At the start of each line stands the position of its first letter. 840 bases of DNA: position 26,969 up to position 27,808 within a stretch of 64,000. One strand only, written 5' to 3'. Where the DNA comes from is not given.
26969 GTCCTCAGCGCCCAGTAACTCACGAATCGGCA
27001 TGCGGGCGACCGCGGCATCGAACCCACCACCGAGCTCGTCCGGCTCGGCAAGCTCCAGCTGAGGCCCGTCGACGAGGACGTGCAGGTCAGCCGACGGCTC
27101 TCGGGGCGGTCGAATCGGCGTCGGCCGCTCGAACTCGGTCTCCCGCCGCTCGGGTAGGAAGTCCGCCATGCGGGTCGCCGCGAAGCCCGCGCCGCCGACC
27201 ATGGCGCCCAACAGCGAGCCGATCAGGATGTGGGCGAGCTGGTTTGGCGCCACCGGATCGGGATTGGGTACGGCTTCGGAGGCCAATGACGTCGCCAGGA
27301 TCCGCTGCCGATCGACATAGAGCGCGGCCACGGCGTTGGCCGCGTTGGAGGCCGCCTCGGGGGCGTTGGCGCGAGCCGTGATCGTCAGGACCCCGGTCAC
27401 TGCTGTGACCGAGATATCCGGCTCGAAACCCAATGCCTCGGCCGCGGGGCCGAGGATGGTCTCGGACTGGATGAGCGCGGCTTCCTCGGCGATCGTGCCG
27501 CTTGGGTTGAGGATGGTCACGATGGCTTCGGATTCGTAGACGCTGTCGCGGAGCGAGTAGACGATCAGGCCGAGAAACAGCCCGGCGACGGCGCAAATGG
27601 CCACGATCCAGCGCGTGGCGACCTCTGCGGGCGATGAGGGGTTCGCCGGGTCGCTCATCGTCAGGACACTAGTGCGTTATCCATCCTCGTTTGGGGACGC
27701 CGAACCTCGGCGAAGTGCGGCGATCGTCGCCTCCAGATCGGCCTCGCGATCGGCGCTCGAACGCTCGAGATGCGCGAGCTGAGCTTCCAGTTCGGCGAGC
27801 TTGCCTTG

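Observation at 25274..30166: Tandem paralogous pair: Wzz/PCP-like two-TM module fused to an acidic repeat linker and a ~400-aa cytoplasmic coiled coil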

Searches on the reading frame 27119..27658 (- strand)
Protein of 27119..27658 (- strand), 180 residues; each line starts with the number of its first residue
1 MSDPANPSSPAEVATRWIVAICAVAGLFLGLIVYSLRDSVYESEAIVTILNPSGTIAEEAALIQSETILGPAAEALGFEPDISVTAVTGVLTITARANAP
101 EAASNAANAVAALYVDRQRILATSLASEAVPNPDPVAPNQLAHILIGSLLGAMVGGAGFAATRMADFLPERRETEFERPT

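Call 18: search_solved_structures(query=A1, max_evalue=10, show_alignments=2)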
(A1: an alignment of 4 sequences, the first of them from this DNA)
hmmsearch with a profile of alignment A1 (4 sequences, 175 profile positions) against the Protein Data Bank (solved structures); distinct sequences matched with E-value up to 10: 9.
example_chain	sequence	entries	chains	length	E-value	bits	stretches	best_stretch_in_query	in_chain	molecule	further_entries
7ni2_A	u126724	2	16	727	0.032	17.4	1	115-158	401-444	Tyrosine-protein kinase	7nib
9i2q_D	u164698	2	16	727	0.032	17.4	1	115-158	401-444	Putative transmembrane protein Wzc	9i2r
9exo_H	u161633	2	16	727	0.032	17.4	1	115-158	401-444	Putative transmembrane protein Wzc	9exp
9exq_D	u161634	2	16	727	0.032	17.4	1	115-158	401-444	Putative transmembrane protein Wzc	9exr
7nhr_A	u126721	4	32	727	0.032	17.4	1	115-158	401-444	Putative transmembrane protein Wzc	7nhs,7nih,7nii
9v75_A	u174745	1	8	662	1.1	12.4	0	38-120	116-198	Biofilm formation protein PslE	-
9v6l_A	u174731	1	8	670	1.6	11.8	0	38-120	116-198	Biofilm formation protein PslE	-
3ffr_A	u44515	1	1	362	1.7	11.8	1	122-155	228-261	Phosphoserine aminotransferase SerC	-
9sgw_A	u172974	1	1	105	9.3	9.4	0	42-128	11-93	Rn2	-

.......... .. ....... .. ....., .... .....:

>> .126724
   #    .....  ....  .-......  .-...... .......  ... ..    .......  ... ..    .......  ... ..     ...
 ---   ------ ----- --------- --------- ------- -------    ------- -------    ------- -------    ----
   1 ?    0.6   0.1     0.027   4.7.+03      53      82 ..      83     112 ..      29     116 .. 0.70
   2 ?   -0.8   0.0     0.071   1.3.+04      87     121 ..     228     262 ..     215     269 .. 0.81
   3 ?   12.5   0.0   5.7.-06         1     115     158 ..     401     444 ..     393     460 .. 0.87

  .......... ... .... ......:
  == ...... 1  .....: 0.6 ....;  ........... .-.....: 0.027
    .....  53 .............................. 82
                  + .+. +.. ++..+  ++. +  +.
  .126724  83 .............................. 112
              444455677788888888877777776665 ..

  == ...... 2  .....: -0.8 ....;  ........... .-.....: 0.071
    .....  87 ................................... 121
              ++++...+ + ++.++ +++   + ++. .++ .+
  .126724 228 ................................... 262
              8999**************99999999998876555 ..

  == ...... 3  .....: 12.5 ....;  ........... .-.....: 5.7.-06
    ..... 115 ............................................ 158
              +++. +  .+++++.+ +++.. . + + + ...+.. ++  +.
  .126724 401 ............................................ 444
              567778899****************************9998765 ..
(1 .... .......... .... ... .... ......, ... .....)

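Call 24: predict_structure(alignment_id=A1)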
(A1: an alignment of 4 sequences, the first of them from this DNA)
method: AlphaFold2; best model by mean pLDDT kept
length: 180 residues; sequences in the alignment: 4
mean_pLDDT: 77.4   pTM: 0.58
mean pLDDT of the five models: 77.4, 76.5, 74.5, 72.6, 70.9
residues with pLDDT >= 90: 54; 70-90: 67; 50-70: 44; < 50: 15
segments of 3 or more residues with pLDDT < 50: 1-3, 168-178
pLDDT, mean of each block of 10 residues (from residue 1): 53 73 78 75 93 83 89 90 90 93 95 88 91 76 65 62 52 46
secondary structure, 60 per line:
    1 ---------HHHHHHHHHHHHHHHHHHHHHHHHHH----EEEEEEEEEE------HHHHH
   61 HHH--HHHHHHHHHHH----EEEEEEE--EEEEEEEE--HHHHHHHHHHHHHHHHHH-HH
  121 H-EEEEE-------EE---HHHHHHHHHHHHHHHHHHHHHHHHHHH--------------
elements in order: H10-35 E40-49 H56-63 H66-76 E81-87 E90-97 H100-117 E123-127 H140-166

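Call 25: search_protein_representatives(alignment_id=A1)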
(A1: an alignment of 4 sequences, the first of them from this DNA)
Query: 4 sequences, 175 profile positions. Proteins with E-value up to 0.001 (for the whole library): 1804; up to 1e-10: 47; up to 1e-30: 12. The best 150 are listed.
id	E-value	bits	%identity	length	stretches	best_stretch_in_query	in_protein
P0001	2.2e-69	249.2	-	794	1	1-175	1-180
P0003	5.3e-64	231.7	-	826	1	2-174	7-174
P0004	1.0e-58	214.4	-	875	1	2-174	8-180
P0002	2.4e-53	197.0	-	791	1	22-174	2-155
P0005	2.3e-36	141.7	-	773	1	3-165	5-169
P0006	1.1e-35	139.5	-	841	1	14-164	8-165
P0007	1.9e-33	132.2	-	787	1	7-174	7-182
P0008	9.8e-33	129.8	-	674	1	13-156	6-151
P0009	1.6e-32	129.2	-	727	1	6-165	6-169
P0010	1.1e-31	126.5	-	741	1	5-165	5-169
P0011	3.1e-31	124.9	-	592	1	3-165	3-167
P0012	3.5e-31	124.8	-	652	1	9-160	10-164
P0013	1.3e-29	119.7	-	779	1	23-175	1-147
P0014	1.5e-29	119.4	-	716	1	11-161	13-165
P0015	3.0e-26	108.7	-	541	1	8-169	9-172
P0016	4.8e-26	108.0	-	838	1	4-174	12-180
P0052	3.2e-10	56.5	-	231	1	16-165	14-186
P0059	9.1e-10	55.0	-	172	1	7-158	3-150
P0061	9.6e-10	55.0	-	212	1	13-159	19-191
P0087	1.1e-08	51.5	-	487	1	16-160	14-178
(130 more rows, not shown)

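Call 27: search_protein_families(library=pfam, proteins=[P0005, P0006, P0007, P0008, P0009, P0016, P0052, P0059, P0061, P0087], max_evalue=0.01)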
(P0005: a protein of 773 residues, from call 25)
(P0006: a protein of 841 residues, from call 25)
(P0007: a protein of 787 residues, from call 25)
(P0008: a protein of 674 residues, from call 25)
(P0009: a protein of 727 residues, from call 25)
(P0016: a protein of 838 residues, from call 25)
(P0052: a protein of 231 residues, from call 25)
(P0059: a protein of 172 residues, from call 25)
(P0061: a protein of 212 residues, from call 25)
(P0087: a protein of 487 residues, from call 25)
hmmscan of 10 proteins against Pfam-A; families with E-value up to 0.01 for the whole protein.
P0005 (773 aa): 2 families
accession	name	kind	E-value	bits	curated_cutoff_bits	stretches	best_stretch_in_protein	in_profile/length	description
PF13807.11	GNVR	-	0.00024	21.4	27.7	1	117-167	31-81/82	G-rich domain on putative tyrosine kinase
PF02706.20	Wzz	-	0.0007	20.3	25.5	1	18-56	16-54/91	Chain length determinant protein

P0006 (841 aa): 4 families
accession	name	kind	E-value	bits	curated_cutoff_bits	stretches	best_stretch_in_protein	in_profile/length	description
PF13807.11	GNVR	-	0.00014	22.1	27.7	1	110-156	32-78/82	G-rich domain on putative tyrosine kinase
PF02706.20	Wzz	-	0.001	19.8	25.5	1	8-48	14-54/91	Chain length determinant protein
PF00038.26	Filament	-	0.0014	18.8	40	1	473-731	22-280/313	Intermediate filament protein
PF23460.1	ZMYND8_CC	-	0.0068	17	27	1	655-687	2-34/65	ZMYND8 protein coiled-coil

P0007 (787 aa): 3 families
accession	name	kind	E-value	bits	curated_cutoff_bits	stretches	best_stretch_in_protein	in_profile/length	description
PF13807.11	GNVR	-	5.8e-05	23.4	27.7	1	118-164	34-80/82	G-rich domain on putative tyrosine kinase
PF02706.20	Wzz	-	0.00045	20.9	25.5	1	14-54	14-54/91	Chain length determinant protein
PF16331.10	TolA_bind_tri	-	0.0058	17.1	30.1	1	487-514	16-43/76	TolA binding protein trimerisation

P0008 (674 aa): 1 family
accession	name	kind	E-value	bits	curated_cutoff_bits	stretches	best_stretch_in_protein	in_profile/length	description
PF02706.20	Wzz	-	5.4e-05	23.9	25.5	1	8-66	15-75/91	Chain length determinant protein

P0009 (727 aa): 1 family
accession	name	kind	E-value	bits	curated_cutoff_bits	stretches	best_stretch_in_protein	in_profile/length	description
PF20711.2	DUF6825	-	0.0069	17.3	27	1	388-456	33-103/105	Family of unknown function (DUF6825)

P0016 (838 aa): 0 families

P0052 (231 aa): 2 families
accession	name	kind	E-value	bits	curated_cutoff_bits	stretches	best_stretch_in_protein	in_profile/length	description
PF02706.20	Wzz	-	5.2e-10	39.9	25.5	1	1-85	3-89/91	Chain length determinant protein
PF13807.11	GNVR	-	2.8e-05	24.4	27.7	1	140-179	40-79/82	G-rich domain on putative tyrosine kinase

P0059 (172 aa): 2 families
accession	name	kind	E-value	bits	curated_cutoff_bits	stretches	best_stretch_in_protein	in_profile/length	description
PF13807.11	GNVR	-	0.00013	22.2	27.7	1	116-151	42-77/82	G-rich domain on putative tyrosine kinase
PF02706.20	Wzz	-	0.0067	17.1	25.5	1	15-54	18-56/91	Chain length determinant protein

P0061 (212 aa): 2 families
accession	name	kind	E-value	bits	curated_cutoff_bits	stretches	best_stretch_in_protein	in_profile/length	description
PF02706.20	Wzz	-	5e-05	24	25.5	1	23-81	18-90/91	Chain length determinant protein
PF13807.11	GNVR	-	7.2e-05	23.1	27.7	1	144-190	30-76/82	G-rich domain on putative tyrosine kinase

P0087 (487 aa): 7 families
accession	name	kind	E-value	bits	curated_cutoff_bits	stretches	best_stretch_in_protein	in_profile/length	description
PF13614.12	AAA_31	-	2.2e-11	44.4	27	1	259-391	14-151/177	AAA domain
PF01656.29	CbiA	-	2.4e-09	37.7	25.4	1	250-385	2-54/125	CobQ/CobB/MinD/ParA nucleotide binding domain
PF02706.20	Wzz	-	4.1e-09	37.1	25.5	1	4-86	6-90/91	Chain length determinant protein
PF09140.17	MipZ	-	7.6e-06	25.8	20.7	1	258-366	12-109/262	ATPase MipZ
PF10609.15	ParA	-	9.5e-06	25.6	27.1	1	252-298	9-55/246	NUBPL iron-transfer P-loop NTPase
PF06564.18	CBP_BcsQ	-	1.2e-05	25.4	21.3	1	258-387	13-145/234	Cellulose biosynthesis protein BcsQ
PF16575.11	CLP1_P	-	0.0041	17.4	26.6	1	259-288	6-35/188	mRNA cleavage and polyadenylation factor CLP1 P-loop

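Call 29: fold_search(model_id=the predicted structure, library=pdb)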
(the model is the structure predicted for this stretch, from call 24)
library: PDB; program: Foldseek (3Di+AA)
matches with E <= 10: 1520; with E <= 0.001: 53
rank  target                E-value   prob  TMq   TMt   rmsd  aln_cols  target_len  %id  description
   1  7nhr_E                5.6e-07  1.00  0.65  0.24   6.5       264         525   14  Putative transmembrane protein Wzc K540M C1 (released 2021-08-25)
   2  7nhs_A                3.6e-06  1.00  0.61  0.23   6.3       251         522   15  Wzc K540M C8 (released 2021-08-25)
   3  7nib_F                6.7e-06  1.00  0.65  0.25   8.5       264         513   14  Wzc-K540M-4YE C1 (released 2021-08-25)
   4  7nhr_C                7.2e-06  1.00  0.59  0.21  10.4       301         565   13  Putative transmembrane protein Wzc K540M C1 (released 2021-08-25)
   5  9exq_E                7.6e-06  1.00  0.63  0.24   6.6       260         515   15  Wzc-K540M-3YE-N711Y MgADP C1 (released 2025-04-23)
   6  9exo_E                1.0e-05  1.00  0.63  0.24   7.2       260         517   15  Wzc-K540M-2YE MgADP C1 (released 2025-04-23)
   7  9i2q_E                1.3e-05  1.00  0.63  0.24   7.1       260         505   15  Wzc-K540M-3YE MgADP C1 (released 2025-04-30)
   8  9exq_B                1.4e-05  1.00  0.59  0.21   9.6       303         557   14  Wzc-K540M-3YE-N711Y MgADP C1 (released 2025-04-23)
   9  7nhr_B                1.5e-05  1.00  0.59  0.21   8.7       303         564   13  Putative transmembrane protein Wzc K540M C1 (released 2021-08-25)
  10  9i2q_C                1.5e-05  1.00  0.60  0.22   9.2       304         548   13  Wzc-K540M-3YE MgADP C1 (released 2025-04-30)
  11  8tun_G                1.5e-05  1.00  0.47  0.41   8.3       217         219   12  S. thermodepolymerans KpsM-KpsE in Glycolipid 1 state with rigid body fitted KpsT (released 2024-04-17)
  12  7ni2_A                1.6e-05  1.00  0.63  0.24   8.9       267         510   15  Wzc-K540M-4YE C8 (released 2021-08-25)
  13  7nib_C                1.7e-05  1.00  0.60  0.21  10.3       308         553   13  Wzc-K540M-4YE C1 (released 2021-08-25)
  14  7nib_E                2.5e-05  1.00  0.63  0.24   6.5       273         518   15  Wzc-K540M-4YE C1 (released 2021-08-25)
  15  9exq_C                2.5e-05  1.00  0.60  0.21   8.9       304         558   13  Wzc-K540M-3YE-N711Y MgADP C1 (released 2025-04-23)
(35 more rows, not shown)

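Call 30: list_cluster_members(proteins=[P0005, P0006, P0007, P0008, P0009, P0010, P0012, P0013, P0016, P0014])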
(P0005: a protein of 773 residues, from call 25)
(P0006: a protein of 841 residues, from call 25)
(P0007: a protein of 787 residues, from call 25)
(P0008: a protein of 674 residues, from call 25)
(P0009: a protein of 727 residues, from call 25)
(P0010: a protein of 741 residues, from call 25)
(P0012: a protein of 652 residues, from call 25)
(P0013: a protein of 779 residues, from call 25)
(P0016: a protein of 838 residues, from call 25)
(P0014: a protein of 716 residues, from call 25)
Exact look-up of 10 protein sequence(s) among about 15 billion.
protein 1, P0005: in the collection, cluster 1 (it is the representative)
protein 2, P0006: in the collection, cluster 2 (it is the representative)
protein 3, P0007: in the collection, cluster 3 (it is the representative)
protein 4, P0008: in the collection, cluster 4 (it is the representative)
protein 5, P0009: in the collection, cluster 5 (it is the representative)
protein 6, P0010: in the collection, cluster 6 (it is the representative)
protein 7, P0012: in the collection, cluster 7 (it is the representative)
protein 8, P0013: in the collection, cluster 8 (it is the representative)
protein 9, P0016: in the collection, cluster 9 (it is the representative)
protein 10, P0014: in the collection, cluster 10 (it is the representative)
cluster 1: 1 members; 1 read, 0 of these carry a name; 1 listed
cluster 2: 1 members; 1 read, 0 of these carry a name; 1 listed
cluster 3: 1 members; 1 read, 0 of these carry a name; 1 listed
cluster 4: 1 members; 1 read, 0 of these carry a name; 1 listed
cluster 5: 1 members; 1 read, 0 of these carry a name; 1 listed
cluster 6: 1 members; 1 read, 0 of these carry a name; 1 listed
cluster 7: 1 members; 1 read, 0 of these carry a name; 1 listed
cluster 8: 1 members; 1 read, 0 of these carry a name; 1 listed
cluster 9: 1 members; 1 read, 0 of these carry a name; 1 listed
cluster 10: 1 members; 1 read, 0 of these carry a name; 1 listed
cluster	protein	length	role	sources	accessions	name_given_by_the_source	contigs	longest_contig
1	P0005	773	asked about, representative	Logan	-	-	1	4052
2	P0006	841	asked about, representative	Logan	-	-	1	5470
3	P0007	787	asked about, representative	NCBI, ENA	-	-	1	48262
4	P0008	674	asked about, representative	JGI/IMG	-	-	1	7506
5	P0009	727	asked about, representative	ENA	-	-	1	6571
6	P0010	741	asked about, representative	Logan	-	-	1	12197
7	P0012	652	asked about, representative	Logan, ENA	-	-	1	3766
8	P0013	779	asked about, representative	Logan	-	-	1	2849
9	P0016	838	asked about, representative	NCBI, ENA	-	-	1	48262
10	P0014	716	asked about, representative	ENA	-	-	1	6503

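Call 68: search_protein_families(library=pfam, alignment_id=A7, max_evalue=0.001)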
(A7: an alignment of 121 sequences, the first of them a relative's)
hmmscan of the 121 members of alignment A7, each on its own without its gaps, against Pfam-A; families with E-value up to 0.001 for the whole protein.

A. member 1, P0029 (412 aa): 2 families
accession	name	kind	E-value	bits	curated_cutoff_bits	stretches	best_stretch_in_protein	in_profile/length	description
PF13807.11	GNVR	-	3.4e-09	36.9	27.7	1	339-390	30-80/82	G-rich domain on putative tyrosine kinase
PF02706.20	Wzz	-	8.6e-05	23.2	25.5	0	232-275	13-62/91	Chain length determinant protein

B. families by the number of members that match (of 121 scanned): 25 families
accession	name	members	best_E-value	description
PF02706.20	Wzz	97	5.4e-20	Chain length determinant protein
PF13807.11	GNVR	73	7.7e-23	G-rich domain on putative tyrosine kinase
PF01656.29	CbiA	19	2.4e-11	CobQ/CobB/MinD/ParA nucleotide binding domain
PF10609.15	ParA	18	4.3e-12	NUBPL iron-transfer P-loop NTPase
PF13614.12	AAA_31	16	2.3e-13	AAA domain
PF09140.17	MipZ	10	9.8e-08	ATPase MipZ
PF13500.12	AAA_26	3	9.6e-07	AAA domain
PF00069.31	Pkinase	2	1.2e-52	Protein kinase domain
PF07714.23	PK_Tyr_Ser-Thr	2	3.1e-35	Protein tyrosine and serine/threonine kinase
PF03109.22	ABC1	2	2.9e-07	ABC1 atypical kinase-like domain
PF01636.29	APH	2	3.5e-07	Phosphotransferase enzyme family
PF14531.12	Kinase-like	2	4.6e-06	Kinase-like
PF25199.1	nSTAND_NTPase5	2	7.6e-06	Novel STAND NTPase 5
PF06564.18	CBP_BcsQ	2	1.2e-05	Cellulose biosynthesis protein BcsQ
PF22599.2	SecDF_P1_head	1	1.1e-11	SecDF, P1 head subdomain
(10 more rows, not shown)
